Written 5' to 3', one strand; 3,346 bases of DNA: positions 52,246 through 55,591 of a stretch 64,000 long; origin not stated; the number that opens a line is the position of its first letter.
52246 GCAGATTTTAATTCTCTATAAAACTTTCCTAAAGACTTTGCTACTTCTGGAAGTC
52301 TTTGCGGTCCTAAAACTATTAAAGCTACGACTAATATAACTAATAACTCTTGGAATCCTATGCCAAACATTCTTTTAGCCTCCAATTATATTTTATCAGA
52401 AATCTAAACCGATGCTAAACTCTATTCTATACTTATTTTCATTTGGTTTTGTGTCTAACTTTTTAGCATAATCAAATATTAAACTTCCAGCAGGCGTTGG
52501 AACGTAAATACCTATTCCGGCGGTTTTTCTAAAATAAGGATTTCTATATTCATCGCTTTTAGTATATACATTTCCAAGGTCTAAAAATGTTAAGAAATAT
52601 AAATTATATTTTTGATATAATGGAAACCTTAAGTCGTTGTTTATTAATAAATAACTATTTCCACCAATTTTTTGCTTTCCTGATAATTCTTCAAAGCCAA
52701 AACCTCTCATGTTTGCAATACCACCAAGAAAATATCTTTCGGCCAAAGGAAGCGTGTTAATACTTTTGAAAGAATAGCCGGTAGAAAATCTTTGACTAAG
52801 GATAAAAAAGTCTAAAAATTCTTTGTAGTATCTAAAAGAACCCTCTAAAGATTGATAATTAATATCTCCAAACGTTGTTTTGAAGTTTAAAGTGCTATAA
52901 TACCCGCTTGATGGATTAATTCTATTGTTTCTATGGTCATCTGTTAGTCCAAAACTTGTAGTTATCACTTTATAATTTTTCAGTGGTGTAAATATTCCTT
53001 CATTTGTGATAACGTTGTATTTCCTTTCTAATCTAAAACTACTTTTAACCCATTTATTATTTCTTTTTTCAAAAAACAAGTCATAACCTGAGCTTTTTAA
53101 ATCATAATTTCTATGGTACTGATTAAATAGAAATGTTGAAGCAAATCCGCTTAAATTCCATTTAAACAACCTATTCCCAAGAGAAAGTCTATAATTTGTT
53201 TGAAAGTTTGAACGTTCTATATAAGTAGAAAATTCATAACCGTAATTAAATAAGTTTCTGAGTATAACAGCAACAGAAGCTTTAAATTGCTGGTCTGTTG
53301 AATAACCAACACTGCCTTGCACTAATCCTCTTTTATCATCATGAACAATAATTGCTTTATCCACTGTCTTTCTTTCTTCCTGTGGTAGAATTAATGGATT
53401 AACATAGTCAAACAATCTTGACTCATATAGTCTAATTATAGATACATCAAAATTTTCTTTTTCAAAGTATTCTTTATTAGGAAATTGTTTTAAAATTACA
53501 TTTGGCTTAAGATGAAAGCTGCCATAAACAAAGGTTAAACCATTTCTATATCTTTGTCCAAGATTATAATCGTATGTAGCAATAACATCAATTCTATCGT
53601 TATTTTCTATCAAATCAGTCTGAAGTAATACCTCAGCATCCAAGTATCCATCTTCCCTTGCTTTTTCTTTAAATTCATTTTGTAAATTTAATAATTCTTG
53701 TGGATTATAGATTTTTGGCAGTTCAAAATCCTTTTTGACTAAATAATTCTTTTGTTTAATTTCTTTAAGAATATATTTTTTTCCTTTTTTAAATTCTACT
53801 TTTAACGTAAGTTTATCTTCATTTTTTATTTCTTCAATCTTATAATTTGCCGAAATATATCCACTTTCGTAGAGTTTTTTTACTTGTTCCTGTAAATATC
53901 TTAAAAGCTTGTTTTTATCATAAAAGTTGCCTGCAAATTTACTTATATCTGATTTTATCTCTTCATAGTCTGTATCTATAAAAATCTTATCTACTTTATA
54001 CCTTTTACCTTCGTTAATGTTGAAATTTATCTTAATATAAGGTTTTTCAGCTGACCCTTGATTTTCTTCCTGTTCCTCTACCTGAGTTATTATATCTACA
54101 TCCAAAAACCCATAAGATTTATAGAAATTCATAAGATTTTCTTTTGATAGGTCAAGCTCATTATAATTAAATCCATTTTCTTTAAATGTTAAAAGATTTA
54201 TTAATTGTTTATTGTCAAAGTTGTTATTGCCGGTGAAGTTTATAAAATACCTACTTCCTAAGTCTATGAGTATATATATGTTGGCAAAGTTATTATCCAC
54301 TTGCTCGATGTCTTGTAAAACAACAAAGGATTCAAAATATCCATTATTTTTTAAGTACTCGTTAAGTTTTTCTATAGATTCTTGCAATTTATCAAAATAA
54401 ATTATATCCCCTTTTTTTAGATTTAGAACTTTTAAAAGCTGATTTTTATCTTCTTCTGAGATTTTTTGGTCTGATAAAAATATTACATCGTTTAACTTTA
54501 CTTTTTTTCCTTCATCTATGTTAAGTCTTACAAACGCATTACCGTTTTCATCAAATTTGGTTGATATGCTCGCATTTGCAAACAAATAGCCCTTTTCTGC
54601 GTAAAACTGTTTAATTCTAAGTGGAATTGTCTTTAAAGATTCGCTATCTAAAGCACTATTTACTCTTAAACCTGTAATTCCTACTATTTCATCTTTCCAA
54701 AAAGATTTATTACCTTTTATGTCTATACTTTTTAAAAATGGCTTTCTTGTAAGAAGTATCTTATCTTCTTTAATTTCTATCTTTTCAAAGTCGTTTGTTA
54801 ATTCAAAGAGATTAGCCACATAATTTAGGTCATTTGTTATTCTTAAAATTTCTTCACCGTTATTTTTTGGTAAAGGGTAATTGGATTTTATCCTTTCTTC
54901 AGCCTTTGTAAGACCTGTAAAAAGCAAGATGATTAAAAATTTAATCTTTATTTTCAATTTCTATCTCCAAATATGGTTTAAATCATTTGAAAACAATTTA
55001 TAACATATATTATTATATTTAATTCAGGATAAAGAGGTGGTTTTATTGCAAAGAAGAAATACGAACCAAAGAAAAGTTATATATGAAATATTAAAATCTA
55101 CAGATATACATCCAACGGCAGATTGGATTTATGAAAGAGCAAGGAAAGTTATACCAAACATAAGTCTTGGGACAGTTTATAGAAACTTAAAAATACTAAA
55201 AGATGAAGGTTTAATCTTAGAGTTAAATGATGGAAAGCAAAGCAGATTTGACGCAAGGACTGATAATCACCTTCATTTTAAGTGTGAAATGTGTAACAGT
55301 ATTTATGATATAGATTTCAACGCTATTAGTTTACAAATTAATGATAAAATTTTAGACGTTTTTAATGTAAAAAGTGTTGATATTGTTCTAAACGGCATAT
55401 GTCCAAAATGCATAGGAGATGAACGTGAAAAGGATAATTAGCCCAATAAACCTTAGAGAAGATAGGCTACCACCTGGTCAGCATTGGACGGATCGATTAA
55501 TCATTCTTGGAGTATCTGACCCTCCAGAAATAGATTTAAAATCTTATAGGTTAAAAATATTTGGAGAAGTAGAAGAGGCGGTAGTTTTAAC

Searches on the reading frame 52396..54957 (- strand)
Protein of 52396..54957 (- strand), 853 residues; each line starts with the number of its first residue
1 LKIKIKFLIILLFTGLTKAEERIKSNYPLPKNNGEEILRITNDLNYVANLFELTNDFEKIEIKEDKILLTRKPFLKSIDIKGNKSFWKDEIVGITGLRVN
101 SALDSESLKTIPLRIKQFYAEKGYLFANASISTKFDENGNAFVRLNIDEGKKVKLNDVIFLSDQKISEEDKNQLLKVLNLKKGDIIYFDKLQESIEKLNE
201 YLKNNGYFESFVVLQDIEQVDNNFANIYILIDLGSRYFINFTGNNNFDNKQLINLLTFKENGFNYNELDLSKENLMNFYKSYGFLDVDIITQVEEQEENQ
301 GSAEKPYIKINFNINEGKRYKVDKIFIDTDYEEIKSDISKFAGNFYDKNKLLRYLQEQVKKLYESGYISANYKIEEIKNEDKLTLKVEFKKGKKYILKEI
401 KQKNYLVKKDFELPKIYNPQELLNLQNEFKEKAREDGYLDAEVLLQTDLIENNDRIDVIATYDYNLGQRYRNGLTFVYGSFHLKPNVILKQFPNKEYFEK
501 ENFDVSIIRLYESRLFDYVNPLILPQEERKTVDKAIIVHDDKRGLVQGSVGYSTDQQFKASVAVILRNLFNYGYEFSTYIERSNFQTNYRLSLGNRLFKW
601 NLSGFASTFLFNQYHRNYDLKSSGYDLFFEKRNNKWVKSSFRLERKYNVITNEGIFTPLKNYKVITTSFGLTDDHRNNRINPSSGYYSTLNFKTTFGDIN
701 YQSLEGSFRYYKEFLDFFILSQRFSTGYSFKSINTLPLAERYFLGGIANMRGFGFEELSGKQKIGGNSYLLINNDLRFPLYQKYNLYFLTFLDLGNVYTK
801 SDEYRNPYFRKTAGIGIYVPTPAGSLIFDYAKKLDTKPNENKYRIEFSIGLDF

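Call 8: search_protein_families(library=pfam, proteins=[window:52396-54957:-], max_evalue=0.1)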
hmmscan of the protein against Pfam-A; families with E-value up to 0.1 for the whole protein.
window:52396-54957:- (853 aa): 4 families
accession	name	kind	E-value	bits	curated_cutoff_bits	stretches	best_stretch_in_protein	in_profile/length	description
PF01103.29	Omp85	-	4e-36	125.6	24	1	568-853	1-325/325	Omp85 superfamily domain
PF07244.20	POTRA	-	3.3e-31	108.3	21.3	4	75-150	3-79/79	Surface antigen variable number repeat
PF08479.16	POTRA_2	-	4.9e-09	36.3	24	1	75-150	3-76/76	POTRA domain, ShlB-type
PF25280.1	POTRA2_Toc75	-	0.092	13.4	27.5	0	97-129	61-93/112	Toc75-like, second POTRA domain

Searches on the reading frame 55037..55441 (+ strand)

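Call 8: search_protein_families(library=pfam, proteins=[window:55037-55441:+], max_evalue=0.1)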
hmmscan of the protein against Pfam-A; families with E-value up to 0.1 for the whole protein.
window:55037-55441:+ (134 aa): 6 families
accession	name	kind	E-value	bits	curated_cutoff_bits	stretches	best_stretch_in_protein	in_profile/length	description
PF01475.25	FUR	-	5.4e-25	88.3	23.1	1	7-116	5-116/121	Ferric uptake regulator family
PF13412.12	HTH_24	-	0.035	14.1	21.9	1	41-60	28-47/48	Winged helix-turn-helix DNA-binding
PF12840.13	HTH_20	-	0.045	14.2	27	1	38-60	28-48/51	Helix-turn-helix domain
PF23641.1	YmcF-like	-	0.055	14.1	27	1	68-102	19-52/62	YmcF-like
PF03551.20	PadR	-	0.056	13.9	27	1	41-62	28-49/75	Transcriptional regulator PadR-like family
PF08279.18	HTH_11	-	0.067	13.5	25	0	41-64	26-49/55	HTH domain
